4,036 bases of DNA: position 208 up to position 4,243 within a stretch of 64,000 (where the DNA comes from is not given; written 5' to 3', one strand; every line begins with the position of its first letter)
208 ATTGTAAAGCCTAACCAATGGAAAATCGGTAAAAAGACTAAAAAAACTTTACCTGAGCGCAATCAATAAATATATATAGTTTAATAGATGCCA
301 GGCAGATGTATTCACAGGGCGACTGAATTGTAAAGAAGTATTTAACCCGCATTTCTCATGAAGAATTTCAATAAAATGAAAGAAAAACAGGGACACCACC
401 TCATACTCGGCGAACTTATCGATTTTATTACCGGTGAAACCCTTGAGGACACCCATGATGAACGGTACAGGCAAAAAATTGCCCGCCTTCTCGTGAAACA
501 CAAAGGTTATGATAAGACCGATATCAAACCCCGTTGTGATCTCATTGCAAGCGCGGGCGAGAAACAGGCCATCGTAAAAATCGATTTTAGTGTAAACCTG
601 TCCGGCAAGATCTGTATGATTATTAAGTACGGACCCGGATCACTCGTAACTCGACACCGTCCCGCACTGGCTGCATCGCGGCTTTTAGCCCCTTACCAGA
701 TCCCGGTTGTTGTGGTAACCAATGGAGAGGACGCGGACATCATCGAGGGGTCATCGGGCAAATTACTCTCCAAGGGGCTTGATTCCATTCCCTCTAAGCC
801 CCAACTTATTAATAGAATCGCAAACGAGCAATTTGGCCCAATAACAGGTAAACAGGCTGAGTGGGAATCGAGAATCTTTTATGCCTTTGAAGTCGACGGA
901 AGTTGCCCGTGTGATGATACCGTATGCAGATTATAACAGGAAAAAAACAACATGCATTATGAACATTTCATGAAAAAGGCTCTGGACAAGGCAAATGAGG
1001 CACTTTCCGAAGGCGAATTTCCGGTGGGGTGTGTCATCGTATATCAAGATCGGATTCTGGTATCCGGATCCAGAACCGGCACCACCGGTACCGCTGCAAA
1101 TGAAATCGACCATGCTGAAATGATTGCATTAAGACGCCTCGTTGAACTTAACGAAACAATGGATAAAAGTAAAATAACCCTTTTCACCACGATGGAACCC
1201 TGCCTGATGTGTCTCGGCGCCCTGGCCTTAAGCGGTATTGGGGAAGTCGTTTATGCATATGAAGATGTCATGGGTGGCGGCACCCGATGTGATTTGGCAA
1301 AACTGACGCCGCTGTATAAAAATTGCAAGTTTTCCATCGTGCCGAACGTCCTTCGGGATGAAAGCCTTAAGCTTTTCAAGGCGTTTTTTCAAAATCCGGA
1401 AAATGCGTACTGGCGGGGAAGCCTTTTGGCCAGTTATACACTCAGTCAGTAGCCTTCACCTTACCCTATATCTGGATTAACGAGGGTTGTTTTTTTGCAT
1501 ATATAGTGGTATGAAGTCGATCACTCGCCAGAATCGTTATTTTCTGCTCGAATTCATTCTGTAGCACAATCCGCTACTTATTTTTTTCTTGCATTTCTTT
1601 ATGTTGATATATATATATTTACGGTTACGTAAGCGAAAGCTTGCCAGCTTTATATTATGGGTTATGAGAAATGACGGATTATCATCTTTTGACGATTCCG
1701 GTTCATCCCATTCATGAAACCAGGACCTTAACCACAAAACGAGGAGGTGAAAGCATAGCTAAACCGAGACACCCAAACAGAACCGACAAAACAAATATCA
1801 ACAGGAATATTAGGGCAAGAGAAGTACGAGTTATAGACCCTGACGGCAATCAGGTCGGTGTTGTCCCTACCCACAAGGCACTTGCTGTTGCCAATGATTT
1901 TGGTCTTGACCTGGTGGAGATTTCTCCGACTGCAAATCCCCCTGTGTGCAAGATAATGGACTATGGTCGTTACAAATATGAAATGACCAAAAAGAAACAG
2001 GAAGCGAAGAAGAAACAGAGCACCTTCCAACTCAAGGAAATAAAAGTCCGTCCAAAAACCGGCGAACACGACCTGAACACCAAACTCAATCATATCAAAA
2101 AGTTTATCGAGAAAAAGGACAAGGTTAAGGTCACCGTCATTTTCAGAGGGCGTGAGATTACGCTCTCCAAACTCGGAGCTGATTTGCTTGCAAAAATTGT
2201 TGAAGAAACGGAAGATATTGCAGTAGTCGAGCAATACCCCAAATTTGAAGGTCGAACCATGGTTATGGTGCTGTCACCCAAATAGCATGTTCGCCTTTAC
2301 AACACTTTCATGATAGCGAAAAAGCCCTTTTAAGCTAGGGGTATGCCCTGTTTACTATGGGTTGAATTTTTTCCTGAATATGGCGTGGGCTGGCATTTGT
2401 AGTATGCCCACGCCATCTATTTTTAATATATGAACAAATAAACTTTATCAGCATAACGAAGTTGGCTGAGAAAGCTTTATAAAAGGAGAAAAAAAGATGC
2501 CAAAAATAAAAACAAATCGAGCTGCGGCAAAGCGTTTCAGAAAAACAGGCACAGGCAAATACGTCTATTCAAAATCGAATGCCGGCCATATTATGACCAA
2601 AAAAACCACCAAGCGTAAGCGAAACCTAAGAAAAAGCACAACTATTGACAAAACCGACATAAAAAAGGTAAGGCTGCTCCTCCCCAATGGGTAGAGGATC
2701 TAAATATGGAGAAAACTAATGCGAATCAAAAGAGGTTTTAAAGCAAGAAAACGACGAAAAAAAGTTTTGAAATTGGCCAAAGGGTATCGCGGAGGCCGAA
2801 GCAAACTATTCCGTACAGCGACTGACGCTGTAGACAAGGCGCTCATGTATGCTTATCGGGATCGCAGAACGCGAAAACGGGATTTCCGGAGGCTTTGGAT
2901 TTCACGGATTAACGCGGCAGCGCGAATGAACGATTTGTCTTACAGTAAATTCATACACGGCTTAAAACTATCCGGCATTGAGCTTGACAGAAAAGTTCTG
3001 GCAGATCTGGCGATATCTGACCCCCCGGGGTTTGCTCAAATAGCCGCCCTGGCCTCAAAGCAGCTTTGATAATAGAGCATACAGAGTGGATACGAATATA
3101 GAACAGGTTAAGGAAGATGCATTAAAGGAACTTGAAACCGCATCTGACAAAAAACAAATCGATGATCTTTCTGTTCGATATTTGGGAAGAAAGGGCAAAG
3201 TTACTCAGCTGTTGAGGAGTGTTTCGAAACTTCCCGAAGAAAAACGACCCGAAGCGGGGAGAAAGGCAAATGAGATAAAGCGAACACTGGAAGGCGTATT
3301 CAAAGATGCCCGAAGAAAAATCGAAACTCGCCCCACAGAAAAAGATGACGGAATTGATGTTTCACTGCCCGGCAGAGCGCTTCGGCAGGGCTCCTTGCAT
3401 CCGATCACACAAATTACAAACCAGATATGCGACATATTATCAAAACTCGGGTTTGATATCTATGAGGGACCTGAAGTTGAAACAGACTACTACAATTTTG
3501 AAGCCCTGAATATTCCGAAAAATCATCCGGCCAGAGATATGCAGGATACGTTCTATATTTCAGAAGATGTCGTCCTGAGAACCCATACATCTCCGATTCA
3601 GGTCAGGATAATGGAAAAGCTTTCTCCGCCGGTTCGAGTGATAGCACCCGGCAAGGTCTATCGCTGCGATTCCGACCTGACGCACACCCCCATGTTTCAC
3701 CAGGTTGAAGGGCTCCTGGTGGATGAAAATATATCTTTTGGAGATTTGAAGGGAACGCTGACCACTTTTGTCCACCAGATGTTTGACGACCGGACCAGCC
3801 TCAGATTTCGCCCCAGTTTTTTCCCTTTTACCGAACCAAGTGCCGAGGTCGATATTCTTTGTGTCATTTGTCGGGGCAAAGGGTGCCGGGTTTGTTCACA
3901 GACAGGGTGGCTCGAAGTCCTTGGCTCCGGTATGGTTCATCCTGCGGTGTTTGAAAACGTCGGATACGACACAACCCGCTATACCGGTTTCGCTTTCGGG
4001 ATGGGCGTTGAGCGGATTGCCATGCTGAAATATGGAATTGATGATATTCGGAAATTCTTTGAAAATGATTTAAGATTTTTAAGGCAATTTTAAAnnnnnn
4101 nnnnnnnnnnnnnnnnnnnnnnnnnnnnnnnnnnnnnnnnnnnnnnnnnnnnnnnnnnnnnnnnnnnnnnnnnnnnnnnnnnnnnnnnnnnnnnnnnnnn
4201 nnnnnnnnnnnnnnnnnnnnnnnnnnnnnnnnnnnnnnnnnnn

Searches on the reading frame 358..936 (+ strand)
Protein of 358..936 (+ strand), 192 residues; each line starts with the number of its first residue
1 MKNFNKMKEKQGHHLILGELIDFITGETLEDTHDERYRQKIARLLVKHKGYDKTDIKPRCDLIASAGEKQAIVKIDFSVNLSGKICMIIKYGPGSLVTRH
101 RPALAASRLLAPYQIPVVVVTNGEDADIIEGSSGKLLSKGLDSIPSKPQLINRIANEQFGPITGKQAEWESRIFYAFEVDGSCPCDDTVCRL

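Call 34: search_protein_families(library=pfam, proteins=[window:358-936:+], max_evalue=0.0001)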
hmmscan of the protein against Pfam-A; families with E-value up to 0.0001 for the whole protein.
window:358-936:+ (192 aa): 1 family
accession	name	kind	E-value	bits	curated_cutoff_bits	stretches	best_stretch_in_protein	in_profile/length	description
PF13588.12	HSDR_N_2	-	1.4e-13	51.3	25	1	33-145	1-110/110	Type I restriction enzyme R protein N terminus (HSDR_N)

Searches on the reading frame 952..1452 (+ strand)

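Call 34: search_protein_families(library=pfam, proteins=[window:952-1452:+], max_evalue=0.0001)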
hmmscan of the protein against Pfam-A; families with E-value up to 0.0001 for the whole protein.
window:952-1452:+ (166 aa): 2 families
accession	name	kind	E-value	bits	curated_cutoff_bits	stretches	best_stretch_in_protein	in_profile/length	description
PF00383.29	dCMP_cyt_deam_1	-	2.1e-21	76.1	25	1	3-102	4-101/102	Cytidine and deoxycytidylate deaminase zinc-binding region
PF14437.12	MafB19-deam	-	3.9e-21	75.9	27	1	3-146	3-138/142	MafB19-like deaminase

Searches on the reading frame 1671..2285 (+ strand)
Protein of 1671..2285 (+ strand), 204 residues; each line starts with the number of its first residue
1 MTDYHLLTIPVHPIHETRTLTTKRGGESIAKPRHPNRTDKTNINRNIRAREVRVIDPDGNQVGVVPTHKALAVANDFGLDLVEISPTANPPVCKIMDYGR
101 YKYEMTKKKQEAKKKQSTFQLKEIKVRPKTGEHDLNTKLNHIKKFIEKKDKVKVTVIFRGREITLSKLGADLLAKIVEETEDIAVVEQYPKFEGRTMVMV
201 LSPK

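Call 34: search_protein_families(library=pfam, proteins=[window:1671-2285:+], max_evalue=0.0001)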
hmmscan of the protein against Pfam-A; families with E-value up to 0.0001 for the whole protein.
window:1671-2285:+ (204 aa): 2 families
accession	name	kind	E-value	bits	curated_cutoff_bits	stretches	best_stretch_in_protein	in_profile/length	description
PF00707.27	IF3_C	-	4.2e-35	120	34.8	1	120-204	2-86/86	Translation initiation factor IF-3, C-terminal domain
PF05198.21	IF3_N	-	2.6e-33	114.4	26.9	1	43-112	1-70/70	Translation initiation factor IF-3, N-terminal domain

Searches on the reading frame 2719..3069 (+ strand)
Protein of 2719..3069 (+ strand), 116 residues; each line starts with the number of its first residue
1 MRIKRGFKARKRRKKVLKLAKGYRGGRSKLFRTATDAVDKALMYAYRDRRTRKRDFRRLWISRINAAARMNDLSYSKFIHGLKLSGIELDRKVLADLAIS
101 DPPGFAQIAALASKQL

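Call 34: search_protein_families(library=pfam, proteins=[window:2719-3069:+], max_evalue=0.0001)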
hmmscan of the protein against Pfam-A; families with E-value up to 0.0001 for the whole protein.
window:2719-3069:+ (116 aa): 1 family
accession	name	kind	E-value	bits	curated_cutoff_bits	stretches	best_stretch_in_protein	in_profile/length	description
PF00453.23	Ribosomal_L20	-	5.6e-49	165.2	30.8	1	2-108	1-107/107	Ribosomal protein L20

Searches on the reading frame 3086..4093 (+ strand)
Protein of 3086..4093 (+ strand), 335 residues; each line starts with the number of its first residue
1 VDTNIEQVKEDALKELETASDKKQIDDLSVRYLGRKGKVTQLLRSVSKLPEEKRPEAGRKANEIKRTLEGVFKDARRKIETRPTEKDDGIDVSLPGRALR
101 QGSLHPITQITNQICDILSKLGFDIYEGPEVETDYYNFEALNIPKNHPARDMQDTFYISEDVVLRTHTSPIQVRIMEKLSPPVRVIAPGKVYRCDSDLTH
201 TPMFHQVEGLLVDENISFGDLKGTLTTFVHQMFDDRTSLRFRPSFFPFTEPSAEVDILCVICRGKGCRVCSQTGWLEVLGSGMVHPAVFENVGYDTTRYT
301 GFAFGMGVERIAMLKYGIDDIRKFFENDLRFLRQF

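Call 34: search_protein_families(library=pfam, proteins=[window:3086-4093:+], max_evalue=0.0001)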
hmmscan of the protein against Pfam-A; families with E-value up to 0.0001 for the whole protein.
window:3086-4093:+ (335 aa): 2 families
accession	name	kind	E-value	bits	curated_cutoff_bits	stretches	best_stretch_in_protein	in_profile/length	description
PF01409.25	tRNA-synt_2d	-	4e-106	354.4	19.8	1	90-335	2-246/246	tRNA synthetases class II core domain (F)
PF02912.23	Phe_tRNA-synt_N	-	3.3e-16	59.4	22.3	1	21-82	2-63/69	Aminoacyl tRNA synthetase class II, N-terminal domain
